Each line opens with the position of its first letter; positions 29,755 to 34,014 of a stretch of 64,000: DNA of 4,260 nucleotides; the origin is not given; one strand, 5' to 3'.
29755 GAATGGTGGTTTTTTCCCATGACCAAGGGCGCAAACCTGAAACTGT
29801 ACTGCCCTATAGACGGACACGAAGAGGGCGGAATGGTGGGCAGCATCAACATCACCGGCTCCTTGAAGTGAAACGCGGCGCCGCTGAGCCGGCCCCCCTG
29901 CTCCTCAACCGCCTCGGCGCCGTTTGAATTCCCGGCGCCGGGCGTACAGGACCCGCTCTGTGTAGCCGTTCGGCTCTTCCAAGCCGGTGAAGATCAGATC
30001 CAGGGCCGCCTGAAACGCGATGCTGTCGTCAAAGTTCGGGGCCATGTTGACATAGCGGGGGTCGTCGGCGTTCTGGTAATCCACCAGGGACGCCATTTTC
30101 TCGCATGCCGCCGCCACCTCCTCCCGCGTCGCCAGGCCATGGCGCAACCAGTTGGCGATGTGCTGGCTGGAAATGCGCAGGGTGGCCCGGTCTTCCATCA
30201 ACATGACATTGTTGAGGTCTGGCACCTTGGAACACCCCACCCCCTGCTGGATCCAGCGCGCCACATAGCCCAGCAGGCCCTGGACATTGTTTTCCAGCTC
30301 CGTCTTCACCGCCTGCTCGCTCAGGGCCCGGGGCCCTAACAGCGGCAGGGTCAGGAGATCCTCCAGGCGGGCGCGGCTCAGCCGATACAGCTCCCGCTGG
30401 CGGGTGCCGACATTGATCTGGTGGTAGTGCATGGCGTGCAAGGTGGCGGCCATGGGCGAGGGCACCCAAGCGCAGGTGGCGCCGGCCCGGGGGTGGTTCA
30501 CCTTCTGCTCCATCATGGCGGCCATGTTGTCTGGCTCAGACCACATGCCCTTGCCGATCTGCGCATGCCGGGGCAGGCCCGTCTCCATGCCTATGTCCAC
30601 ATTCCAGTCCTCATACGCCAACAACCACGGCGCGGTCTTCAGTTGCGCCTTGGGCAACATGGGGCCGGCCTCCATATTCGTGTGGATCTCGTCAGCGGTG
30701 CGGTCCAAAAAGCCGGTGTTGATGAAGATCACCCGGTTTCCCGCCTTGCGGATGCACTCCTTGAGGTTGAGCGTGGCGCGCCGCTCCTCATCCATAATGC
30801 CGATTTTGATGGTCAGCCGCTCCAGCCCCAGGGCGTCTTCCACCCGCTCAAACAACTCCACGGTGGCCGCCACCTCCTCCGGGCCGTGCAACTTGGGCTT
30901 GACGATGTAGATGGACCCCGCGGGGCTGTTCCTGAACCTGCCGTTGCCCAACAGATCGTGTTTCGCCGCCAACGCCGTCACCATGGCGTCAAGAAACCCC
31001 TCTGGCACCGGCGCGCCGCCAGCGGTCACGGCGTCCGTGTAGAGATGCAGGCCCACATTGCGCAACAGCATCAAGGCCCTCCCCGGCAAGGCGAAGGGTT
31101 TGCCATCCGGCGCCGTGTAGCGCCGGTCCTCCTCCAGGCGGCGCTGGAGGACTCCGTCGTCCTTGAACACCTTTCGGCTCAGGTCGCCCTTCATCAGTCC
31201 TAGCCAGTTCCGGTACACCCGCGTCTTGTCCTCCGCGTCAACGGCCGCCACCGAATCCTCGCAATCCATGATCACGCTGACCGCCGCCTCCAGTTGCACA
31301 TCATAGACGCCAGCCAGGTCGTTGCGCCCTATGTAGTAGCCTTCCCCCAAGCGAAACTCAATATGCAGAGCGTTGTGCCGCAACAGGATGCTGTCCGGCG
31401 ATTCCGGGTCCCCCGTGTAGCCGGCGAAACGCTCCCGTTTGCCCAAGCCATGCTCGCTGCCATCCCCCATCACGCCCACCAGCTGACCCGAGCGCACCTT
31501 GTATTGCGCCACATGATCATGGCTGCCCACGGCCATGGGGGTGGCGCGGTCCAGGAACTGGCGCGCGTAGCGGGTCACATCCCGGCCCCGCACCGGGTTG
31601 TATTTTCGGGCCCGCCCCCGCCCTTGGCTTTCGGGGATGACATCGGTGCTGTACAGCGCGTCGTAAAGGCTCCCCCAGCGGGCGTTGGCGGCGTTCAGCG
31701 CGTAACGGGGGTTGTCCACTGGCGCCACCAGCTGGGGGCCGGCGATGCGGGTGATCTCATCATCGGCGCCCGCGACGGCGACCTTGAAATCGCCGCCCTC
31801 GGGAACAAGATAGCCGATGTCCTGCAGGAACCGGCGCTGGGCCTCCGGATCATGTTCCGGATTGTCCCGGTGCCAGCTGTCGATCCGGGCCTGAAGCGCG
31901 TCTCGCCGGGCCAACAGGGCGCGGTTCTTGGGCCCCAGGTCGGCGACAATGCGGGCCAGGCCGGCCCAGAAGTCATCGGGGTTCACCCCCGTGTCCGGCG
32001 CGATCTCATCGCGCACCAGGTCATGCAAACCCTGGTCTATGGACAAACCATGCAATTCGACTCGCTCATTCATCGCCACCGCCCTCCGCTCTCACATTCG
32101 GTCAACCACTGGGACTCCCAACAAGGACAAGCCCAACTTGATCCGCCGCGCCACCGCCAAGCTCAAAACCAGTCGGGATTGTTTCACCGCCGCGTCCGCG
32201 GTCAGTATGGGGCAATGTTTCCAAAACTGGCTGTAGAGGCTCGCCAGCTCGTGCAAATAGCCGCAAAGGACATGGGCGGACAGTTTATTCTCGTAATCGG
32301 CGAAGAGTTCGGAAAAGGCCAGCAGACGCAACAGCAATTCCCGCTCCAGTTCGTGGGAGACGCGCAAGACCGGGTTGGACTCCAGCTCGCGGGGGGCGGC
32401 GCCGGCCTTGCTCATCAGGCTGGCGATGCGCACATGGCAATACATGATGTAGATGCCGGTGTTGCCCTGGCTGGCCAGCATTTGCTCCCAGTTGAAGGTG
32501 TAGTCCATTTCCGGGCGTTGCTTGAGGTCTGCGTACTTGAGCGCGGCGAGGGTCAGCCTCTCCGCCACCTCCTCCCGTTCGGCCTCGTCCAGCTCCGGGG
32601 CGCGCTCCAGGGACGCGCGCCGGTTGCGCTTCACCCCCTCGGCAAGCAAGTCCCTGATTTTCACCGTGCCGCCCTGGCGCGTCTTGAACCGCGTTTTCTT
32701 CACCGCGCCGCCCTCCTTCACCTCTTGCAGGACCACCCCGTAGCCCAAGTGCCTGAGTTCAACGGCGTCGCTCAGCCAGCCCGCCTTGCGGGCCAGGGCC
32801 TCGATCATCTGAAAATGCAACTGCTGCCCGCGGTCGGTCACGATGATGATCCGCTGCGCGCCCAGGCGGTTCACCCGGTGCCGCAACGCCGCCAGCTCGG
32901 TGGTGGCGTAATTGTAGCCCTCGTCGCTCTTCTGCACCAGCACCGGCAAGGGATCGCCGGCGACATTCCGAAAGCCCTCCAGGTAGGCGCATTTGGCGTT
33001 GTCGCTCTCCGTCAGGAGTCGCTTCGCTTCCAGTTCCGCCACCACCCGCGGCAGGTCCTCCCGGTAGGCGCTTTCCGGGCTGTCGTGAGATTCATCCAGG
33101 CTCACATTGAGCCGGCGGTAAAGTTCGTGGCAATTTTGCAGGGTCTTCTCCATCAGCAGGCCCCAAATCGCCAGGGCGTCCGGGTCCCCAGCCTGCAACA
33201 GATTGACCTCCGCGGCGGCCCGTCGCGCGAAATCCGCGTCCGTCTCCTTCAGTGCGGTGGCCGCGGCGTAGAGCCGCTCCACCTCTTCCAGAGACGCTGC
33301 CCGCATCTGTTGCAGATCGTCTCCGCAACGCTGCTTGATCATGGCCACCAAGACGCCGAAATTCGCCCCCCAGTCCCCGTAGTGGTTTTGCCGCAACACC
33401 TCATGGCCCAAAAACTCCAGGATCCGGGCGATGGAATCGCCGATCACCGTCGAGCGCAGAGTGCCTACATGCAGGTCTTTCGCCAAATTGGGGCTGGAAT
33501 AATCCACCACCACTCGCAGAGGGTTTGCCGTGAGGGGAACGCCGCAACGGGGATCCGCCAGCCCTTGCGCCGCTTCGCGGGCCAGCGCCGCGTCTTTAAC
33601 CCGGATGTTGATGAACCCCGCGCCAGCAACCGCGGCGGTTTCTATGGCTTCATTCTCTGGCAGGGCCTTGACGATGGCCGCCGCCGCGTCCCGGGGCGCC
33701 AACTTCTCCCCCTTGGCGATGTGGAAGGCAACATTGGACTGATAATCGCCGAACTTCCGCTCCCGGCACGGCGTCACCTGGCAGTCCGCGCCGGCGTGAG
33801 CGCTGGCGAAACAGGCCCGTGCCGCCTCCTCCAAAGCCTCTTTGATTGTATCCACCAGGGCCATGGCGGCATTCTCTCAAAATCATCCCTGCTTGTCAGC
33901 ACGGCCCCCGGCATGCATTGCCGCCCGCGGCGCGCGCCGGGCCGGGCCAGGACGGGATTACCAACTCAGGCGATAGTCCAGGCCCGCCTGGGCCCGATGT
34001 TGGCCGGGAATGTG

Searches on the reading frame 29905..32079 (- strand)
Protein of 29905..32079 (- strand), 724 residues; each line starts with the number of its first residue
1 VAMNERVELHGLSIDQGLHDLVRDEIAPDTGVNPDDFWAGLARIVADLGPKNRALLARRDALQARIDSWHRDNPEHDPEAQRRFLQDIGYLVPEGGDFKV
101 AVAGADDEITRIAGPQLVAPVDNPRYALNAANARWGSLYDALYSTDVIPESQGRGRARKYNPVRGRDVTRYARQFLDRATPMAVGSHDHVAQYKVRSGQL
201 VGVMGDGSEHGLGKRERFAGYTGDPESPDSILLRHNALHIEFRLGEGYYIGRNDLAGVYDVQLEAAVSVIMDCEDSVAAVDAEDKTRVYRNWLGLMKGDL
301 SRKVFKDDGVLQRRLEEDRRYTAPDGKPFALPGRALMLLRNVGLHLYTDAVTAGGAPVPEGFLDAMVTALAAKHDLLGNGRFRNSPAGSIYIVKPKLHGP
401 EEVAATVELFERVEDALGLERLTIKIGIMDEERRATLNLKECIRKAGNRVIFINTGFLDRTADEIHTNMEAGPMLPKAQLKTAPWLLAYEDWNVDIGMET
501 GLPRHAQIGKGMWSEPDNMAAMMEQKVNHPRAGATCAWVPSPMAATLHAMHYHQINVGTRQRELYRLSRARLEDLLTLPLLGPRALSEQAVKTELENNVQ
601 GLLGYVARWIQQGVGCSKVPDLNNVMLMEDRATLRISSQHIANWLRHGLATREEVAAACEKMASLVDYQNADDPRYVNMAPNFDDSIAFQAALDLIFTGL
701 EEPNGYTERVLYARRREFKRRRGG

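Call 86: search_protein_families(library=pfam, proteins=[window:29905-32079:-], max_evalue=0.00001)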
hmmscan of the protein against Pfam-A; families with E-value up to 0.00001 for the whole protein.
window:29905-32079:- (724 aa): 4 families
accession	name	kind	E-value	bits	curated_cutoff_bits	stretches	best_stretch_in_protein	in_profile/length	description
PF01274.28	MS_TIM-barrel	-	5.2e-57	193.1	26.4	1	337-576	2-246/248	Malate synthase, TIM barrel domain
PF20658.2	MSG_insertion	-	6e-25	87.7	24.8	1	160-235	1-76/76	Malate synthase G, alpha-beta insertion domain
PF20659.2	MS_C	-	3.3e-23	82.8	23.1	1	591-692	3-115/118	Malate synthase, C-terminal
PF20656.2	MS_N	-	2.9e-15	55.9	23.5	1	21-74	5-58/64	Malate synthase, N-terminal domain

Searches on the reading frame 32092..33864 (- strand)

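Call 86: search_protein_families(library=pfam, proteins=[window:32092-33864:-], max_evalue=0.00001)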
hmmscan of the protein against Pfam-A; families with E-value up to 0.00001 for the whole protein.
window:32092-33864:- (590 aa): 3 families
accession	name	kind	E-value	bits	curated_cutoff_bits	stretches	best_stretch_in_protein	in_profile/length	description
PF00750.26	tRNA-synt_1d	-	3.5e-89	299.6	23.3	1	114-459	18-349/349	tRNA synthetases class I (R), catalytic domain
PF05746.21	DALR_1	-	4.1e-26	91.8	22.3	1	473-590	1-117/117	DALR anticodon binding domain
PF03485.21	Arg_tRNA_synt_N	-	4e-19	69.4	21.5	1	6-88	2-84/85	Arginyl tRNA synthetase N terminal domain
